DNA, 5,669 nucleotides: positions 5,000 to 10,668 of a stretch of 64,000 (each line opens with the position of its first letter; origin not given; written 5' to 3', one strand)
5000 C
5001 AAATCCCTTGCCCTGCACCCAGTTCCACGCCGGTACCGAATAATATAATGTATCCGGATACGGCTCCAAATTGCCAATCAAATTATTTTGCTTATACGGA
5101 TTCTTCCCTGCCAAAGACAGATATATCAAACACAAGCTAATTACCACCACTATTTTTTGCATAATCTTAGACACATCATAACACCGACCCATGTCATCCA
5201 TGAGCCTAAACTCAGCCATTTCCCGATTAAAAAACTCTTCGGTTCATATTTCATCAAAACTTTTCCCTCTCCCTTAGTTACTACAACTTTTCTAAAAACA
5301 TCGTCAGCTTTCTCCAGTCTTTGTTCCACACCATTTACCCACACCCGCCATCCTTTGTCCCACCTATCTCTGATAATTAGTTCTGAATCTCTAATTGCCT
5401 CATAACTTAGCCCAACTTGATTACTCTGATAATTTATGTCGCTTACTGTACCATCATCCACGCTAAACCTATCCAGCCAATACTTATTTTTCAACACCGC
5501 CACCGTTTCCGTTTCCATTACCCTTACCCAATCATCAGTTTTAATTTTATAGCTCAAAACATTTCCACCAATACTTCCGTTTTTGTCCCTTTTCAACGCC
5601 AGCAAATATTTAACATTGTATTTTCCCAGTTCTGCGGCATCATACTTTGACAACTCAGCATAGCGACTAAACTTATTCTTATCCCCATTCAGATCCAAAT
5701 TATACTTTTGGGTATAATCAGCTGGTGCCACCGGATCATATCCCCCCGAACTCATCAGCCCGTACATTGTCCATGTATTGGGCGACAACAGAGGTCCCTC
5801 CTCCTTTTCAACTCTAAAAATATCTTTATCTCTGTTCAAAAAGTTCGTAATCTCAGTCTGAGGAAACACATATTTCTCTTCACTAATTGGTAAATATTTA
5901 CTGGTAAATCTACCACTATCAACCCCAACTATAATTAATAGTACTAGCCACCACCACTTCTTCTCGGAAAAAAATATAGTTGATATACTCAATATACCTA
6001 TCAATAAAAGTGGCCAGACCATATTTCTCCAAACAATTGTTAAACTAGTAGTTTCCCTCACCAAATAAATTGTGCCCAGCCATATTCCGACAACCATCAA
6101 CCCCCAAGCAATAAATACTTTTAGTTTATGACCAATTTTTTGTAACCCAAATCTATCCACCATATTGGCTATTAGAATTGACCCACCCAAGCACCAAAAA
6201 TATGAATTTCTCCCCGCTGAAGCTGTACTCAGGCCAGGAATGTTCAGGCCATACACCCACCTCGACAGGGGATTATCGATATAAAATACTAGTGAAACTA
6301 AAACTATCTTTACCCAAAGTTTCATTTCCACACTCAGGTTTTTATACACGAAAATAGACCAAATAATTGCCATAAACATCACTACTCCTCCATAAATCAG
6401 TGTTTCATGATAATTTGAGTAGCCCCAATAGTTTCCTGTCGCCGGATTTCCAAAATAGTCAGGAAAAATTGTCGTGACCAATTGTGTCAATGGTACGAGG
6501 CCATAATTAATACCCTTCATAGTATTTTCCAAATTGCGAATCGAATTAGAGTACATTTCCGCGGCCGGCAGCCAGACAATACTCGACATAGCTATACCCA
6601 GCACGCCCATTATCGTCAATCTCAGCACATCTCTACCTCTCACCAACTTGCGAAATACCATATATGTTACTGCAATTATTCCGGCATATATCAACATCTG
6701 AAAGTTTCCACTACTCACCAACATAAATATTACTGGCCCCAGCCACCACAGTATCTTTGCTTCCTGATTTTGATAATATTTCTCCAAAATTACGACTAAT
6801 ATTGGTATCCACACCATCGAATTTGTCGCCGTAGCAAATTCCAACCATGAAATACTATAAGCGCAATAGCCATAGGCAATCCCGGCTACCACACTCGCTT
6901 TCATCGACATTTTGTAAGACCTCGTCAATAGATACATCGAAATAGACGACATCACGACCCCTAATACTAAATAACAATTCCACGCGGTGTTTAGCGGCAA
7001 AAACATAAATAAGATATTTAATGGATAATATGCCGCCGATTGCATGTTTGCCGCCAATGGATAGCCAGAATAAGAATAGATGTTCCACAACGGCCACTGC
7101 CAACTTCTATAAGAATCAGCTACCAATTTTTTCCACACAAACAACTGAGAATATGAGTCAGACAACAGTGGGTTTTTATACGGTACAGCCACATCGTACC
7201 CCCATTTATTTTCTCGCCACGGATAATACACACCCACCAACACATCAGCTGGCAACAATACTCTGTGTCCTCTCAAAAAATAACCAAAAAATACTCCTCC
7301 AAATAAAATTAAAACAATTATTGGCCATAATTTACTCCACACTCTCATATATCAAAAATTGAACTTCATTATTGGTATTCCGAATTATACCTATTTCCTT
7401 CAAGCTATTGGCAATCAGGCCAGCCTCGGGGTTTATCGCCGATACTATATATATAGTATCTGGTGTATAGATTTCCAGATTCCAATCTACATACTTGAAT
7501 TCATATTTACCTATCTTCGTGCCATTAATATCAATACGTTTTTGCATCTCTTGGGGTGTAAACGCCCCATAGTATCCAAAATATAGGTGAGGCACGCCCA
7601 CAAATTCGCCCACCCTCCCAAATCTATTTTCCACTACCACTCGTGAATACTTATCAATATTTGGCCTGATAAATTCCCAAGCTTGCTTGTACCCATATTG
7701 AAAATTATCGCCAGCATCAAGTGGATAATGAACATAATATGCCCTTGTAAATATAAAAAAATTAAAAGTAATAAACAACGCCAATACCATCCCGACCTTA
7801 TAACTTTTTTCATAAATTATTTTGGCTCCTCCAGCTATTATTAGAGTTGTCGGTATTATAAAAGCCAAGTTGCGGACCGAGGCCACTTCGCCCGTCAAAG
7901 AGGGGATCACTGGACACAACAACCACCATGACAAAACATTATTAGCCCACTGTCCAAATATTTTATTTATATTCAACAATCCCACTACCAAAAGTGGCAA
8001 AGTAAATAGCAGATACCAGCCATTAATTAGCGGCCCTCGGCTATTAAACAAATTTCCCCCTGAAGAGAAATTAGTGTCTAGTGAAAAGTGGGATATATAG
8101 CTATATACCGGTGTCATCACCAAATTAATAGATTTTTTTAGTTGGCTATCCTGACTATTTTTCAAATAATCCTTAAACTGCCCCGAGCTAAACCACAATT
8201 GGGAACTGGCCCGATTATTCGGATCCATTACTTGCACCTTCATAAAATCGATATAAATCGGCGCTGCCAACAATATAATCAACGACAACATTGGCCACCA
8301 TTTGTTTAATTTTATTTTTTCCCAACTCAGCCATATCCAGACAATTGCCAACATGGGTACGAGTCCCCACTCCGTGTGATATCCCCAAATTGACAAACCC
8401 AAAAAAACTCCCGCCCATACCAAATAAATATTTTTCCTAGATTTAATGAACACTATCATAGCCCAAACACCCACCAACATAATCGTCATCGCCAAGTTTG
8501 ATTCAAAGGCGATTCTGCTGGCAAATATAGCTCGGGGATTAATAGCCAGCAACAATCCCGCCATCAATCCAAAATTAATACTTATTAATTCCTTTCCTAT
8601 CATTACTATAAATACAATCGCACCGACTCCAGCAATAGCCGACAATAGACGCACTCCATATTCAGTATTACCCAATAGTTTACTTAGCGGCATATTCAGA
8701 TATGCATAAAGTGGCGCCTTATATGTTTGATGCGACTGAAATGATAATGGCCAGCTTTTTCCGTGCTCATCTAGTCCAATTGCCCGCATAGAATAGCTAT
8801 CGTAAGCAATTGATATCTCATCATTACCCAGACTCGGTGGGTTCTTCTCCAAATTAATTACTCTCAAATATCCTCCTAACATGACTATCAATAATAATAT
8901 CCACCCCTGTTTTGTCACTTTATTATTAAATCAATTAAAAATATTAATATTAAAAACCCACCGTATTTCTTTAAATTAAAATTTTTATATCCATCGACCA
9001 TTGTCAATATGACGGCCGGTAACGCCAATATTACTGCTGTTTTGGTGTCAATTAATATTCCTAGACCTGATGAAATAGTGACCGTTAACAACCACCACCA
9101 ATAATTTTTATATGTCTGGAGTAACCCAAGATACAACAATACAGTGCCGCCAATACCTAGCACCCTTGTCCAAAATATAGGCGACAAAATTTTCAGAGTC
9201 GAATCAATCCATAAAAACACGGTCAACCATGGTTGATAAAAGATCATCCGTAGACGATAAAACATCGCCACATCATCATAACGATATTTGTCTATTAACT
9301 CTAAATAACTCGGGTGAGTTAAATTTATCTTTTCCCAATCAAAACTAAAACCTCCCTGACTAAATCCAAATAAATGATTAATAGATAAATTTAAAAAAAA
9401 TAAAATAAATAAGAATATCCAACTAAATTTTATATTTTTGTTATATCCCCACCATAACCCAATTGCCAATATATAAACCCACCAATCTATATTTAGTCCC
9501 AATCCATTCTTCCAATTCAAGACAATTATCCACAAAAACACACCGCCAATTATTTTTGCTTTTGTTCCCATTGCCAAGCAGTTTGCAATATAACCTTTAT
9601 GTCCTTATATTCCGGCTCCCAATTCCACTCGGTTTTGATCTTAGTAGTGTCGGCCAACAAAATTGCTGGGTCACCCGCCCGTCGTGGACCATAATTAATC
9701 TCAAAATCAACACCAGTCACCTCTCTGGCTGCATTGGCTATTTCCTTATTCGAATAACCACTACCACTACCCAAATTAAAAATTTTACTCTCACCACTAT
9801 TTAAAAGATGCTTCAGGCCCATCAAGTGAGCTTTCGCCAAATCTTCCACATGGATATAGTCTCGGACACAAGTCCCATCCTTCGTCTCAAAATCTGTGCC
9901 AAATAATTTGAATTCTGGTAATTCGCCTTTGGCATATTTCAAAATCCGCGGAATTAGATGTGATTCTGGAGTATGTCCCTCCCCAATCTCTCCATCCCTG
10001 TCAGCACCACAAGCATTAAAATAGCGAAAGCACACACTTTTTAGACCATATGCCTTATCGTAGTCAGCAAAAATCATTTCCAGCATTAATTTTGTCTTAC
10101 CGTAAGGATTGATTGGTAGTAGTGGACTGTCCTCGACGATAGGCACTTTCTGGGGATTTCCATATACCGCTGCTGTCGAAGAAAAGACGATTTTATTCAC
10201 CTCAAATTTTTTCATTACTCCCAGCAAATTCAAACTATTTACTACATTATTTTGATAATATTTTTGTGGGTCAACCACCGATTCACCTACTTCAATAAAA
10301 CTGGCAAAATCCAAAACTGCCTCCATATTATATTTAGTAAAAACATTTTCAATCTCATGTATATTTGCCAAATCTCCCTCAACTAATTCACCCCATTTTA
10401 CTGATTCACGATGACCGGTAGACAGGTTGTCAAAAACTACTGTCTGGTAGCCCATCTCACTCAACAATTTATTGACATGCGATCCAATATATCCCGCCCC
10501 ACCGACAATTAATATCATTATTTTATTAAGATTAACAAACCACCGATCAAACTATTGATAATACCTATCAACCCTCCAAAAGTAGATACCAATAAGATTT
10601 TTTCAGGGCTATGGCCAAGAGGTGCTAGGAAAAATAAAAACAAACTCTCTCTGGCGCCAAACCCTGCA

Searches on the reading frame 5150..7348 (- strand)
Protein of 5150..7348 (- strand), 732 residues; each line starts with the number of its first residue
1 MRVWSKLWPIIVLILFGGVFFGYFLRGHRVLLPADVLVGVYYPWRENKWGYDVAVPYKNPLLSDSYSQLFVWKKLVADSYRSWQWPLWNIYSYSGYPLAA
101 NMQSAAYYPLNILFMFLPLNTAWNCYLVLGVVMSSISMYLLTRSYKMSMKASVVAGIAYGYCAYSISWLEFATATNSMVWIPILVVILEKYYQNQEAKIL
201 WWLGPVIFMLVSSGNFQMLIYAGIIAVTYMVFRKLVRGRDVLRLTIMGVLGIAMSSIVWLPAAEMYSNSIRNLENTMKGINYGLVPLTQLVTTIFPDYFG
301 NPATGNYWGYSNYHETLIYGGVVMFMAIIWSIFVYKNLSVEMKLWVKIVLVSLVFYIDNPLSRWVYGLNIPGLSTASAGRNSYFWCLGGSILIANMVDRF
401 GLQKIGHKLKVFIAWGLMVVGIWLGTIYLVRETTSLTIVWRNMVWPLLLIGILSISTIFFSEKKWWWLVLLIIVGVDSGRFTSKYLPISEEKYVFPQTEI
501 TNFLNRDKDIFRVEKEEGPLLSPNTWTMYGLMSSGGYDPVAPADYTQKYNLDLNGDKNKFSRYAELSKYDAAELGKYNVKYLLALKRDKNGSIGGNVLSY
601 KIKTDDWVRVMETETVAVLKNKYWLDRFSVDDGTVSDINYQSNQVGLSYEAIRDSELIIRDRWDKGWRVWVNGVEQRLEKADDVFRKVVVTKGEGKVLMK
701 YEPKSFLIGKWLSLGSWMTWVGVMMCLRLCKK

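Call 58: search_protein_families(library=pfam, proteins=[window:5150-7348:-], max_evalue=0.001)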
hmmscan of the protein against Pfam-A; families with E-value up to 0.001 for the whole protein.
window:5150-7348:- (732 aa): 1 family
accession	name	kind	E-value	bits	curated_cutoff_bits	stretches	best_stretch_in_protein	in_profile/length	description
PF09586.16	YfhO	-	9.4e-17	61.1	28.5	2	102-512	65-473/835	Bacterial membrane protein YfhO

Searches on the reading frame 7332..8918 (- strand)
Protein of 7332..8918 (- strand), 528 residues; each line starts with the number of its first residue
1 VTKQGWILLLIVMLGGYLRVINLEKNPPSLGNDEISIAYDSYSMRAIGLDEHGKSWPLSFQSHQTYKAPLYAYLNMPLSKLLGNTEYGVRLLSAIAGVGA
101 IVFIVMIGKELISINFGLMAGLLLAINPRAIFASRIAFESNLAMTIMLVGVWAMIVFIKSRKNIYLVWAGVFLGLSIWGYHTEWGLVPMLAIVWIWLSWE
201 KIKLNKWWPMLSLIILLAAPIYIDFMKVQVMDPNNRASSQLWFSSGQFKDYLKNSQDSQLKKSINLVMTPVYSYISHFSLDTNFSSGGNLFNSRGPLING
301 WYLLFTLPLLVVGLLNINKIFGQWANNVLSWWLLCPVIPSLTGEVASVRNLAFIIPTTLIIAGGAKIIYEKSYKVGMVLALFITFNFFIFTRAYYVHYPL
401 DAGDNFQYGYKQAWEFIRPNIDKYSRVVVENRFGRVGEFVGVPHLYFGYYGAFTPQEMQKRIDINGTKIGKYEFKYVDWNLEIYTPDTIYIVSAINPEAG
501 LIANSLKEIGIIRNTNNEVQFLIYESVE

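Call 58: search_protein_families(library=pfam, proteins=[window:7332-8918:-], max_evalue=0.001)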
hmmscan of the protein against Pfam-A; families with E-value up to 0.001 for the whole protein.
window:7332-8918:- (528 aa): 1 family
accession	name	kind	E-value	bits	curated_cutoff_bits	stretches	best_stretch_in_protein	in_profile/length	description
PF13231.12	PMT_2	-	1.2e-11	45.6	26.1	1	67-218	2-154/160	Dolichyl-phosphate-mannose-protein mannosyltransferase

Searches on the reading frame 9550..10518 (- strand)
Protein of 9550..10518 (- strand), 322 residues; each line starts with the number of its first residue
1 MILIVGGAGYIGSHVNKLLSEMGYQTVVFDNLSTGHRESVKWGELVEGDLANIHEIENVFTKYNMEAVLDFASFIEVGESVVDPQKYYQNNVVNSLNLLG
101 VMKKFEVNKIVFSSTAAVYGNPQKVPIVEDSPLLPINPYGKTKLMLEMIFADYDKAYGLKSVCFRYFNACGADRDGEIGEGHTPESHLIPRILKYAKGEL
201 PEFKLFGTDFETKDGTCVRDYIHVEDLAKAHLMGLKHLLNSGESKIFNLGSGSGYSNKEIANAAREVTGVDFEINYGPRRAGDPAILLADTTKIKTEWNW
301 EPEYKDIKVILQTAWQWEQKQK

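Call 58: search_protein_families(library=pfam, proteins=[window:9550-10518:-], max_evalue=0.001)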
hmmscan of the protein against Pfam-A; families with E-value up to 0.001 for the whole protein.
window:9550-10518:- (322 aa): 5 families
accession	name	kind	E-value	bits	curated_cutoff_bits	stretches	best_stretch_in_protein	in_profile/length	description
PF01370.27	Epimerase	-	5.9e-54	183.5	20.9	1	2-250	1-240/240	NAD dependent epimerase/dehydratase family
PF16363.11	GDP_Man_Dehyd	-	6e-51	174.3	27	1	3-305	1-324/332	GDP-mannose 4,6 dehydratase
PF04321.23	RmlD_sub_bind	-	7.6e-13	48.6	27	1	2-152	3-138/287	RmlD substrate binding domain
PF01073.25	3Beta_HSD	-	1e-11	44.9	22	1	3-242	1-236/280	3-beta hydroxysteroid dehydrogenase/isomerase family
PF02719.21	Polysacc_synt_2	-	5.2e-09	36.1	20.2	1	2-170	1-172/293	Polysaccharide biosynthesis protein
